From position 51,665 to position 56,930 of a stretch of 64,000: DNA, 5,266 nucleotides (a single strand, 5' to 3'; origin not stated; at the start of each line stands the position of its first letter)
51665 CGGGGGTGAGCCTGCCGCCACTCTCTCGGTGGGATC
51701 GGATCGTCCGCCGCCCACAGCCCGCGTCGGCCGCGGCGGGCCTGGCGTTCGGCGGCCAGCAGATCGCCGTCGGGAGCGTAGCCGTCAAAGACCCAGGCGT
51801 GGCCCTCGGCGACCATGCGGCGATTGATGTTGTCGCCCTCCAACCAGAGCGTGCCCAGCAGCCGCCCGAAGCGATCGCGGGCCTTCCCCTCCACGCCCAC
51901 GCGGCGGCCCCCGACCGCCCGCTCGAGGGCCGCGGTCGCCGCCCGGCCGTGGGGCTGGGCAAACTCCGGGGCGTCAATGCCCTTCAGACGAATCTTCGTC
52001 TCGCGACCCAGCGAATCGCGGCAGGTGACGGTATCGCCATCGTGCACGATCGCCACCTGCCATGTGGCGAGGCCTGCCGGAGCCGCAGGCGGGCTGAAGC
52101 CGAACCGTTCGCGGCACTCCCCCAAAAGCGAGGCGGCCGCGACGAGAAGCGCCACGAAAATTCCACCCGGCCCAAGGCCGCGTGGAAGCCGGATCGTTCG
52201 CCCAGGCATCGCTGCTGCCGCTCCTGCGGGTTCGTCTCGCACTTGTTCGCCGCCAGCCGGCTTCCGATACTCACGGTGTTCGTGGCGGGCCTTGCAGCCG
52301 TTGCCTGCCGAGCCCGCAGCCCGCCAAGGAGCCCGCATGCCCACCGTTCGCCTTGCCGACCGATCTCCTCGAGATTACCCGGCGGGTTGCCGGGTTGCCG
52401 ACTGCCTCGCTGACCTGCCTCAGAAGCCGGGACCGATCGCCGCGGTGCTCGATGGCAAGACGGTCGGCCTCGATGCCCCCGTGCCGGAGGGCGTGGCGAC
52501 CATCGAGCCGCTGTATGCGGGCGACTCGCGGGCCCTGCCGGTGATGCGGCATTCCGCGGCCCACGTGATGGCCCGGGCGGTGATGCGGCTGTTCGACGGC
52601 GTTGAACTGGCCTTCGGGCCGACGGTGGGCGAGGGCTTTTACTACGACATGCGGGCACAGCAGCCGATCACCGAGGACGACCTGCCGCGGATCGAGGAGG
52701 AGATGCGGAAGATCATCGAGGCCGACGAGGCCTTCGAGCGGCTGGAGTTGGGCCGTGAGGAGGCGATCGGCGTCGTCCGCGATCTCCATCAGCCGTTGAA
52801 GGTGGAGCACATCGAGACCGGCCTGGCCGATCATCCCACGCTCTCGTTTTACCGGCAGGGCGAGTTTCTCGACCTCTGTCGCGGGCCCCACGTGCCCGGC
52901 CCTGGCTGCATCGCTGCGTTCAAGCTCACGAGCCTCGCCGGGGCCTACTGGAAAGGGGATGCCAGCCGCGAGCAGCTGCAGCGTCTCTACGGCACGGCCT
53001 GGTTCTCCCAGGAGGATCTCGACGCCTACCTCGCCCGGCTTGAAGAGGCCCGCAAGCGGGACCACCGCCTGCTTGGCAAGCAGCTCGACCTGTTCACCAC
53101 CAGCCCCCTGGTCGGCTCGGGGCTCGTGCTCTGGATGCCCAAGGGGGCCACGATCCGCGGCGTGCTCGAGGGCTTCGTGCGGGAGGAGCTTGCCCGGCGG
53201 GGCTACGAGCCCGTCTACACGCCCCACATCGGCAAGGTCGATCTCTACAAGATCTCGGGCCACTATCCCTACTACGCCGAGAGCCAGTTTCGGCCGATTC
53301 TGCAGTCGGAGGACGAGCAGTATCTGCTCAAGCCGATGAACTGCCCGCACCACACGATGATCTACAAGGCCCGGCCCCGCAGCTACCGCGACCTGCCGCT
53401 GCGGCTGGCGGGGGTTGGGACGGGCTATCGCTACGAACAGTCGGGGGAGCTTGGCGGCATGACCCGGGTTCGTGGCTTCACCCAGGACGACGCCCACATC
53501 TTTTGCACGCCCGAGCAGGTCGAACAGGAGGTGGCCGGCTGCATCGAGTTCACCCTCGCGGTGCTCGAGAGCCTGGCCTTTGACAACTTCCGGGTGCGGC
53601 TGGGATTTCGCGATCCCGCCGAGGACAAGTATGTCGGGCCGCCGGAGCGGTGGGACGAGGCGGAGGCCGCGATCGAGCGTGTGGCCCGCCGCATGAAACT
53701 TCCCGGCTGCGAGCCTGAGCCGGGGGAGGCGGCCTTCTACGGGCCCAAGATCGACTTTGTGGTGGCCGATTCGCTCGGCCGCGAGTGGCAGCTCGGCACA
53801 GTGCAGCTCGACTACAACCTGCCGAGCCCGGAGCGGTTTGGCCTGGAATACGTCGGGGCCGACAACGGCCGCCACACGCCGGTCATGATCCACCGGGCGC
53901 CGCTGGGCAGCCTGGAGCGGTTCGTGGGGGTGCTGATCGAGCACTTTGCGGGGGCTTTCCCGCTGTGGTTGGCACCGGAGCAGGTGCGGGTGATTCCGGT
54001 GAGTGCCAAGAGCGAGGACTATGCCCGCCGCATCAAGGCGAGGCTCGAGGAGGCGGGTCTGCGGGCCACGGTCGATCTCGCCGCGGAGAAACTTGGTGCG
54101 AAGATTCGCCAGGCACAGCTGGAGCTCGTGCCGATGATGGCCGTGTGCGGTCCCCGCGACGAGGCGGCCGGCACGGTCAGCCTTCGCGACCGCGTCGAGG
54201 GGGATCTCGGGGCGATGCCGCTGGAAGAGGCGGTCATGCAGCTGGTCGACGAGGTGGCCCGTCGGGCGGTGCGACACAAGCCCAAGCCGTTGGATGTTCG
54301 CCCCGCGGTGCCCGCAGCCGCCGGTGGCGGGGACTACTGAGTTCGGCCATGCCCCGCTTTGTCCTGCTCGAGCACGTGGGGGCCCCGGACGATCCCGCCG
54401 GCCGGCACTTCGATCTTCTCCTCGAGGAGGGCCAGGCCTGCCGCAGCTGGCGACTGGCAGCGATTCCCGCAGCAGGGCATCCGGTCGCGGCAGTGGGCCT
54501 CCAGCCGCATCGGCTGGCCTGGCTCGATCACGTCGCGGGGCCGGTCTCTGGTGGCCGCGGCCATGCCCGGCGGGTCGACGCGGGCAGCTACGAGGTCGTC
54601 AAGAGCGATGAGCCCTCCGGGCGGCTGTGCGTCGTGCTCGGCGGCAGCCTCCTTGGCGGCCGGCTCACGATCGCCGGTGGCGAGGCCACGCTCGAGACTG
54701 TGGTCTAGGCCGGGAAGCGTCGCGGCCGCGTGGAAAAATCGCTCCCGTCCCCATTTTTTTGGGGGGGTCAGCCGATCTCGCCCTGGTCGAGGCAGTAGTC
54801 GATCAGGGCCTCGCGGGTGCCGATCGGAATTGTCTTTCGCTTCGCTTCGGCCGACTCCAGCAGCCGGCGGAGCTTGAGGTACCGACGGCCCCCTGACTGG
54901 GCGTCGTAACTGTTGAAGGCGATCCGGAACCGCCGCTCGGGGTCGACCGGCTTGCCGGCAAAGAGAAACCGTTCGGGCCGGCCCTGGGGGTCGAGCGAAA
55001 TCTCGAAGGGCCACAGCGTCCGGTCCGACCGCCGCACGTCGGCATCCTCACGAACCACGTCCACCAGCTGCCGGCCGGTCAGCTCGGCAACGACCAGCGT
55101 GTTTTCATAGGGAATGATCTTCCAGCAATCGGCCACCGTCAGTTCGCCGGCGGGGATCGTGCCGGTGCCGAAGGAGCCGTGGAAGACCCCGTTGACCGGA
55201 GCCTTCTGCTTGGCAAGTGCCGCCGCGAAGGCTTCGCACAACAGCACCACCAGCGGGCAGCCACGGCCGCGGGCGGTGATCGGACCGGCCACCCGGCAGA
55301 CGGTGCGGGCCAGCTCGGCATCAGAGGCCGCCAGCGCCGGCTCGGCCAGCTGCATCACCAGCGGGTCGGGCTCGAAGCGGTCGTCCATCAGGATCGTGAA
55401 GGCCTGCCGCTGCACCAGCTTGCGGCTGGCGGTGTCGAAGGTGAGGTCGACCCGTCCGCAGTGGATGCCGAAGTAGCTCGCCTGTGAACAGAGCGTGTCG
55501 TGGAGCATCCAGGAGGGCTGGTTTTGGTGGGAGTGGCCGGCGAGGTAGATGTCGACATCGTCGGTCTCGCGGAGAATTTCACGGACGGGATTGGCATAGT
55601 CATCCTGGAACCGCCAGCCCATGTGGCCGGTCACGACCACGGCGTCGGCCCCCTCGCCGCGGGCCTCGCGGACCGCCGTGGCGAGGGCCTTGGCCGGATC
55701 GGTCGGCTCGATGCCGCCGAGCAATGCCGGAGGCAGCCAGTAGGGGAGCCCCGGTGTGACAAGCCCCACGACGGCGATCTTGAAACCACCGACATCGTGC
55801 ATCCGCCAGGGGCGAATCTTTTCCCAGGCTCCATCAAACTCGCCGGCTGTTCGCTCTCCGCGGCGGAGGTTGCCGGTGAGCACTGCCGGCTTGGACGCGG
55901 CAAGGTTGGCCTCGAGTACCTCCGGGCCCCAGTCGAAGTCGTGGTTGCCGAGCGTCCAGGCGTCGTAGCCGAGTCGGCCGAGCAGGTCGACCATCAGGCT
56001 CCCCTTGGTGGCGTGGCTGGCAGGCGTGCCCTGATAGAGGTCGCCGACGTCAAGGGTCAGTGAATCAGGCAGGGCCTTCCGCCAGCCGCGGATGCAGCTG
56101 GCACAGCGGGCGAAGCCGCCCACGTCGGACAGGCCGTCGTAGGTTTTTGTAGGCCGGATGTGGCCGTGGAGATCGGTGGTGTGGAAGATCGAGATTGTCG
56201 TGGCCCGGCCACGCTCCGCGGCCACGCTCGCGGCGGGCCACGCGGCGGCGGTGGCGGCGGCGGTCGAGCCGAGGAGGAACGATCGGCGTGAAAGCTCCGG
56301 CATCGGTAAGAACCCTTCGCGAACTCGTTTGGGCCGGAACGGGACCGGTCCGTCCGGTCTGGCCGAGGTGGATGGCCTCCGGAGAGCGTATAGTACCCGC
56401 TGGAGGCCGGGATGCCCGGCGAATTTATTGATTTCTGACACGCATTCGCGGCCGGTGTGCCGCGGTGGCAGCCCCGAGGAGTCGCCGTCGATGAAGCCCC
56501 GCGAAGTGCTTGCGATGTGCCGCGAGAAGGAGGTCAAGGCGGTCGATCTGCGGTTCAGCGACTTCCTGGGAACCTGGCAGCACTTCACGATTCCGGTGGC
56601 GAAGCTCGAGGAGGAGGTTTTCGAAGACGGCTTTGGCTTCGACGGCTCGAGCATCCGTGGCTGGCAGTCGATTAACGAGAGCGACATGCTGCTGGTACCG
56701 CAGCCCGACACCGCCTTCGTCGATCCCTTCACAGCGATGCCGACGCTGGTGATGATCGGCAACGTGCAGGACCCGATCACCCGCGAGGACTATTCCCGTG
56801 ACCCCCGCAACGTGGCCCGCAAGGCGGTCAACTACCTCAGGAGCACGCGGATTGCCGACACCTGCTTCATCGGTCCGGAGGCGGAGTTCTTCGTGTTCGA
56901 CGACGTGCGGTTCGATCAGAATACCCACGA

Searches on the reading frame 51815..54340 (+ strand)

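Call 50: search_protein_families(library=pfam, proteins=[window:51815-54340:+], max_evalue=0.0001)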
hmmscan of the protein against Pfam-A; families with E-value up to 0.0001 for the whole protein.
window:51815-54340:+ (841 aa): 3 families
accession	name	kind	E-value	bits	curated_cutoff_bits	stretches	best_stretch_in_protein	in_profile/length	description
PF00587.30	tRNA-synt_2b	-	1.1e-44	153.1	29.3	1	497-711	5-179/179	tRNA synthetase class II core domain (G, H, P, S and T)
PF03129.25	HGTP_anticodon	-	8.4e-20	71.2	21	1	723-810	1-91/94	Anticodon binding domain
PF07973.19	tRNA_SAD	-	5.1e-11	42.8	24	1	344-392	2-44/44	Threonyl and Alanyl tRNA synthetase second additional domain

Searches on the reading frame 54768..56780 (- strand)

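Call 51: search_protein_families(library=pfam, proteins=[window:54768-56780:-], max_evalue=0.001)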
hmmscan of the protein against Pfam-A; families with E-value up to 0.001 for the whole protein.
window:54768-56780:- (670 aa): 4 families
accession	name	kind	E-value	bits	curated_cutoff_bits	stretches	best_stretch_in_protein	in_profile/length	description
PF02872.23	5_nucleotid_C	-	3.1e-12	47.3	23.6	1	504-634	18-153/158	5'-nucleotidase, C-terminal domain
PF00149.33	Metallophos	-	4.6e-10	40.7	21.5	1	197-419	2-190/191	Calcineurin-like phosphoesterase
PF09587.15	PGA_cap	-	1.9e-06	28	27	1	263-428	69-241/255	Bacterial capsule synthesis protein PGA_cap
PF10518.14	TAT_signal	-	0.00082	19.6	22.7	0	162-180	1-19/21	TAT (twin-arginine translocation) pathway signal sequence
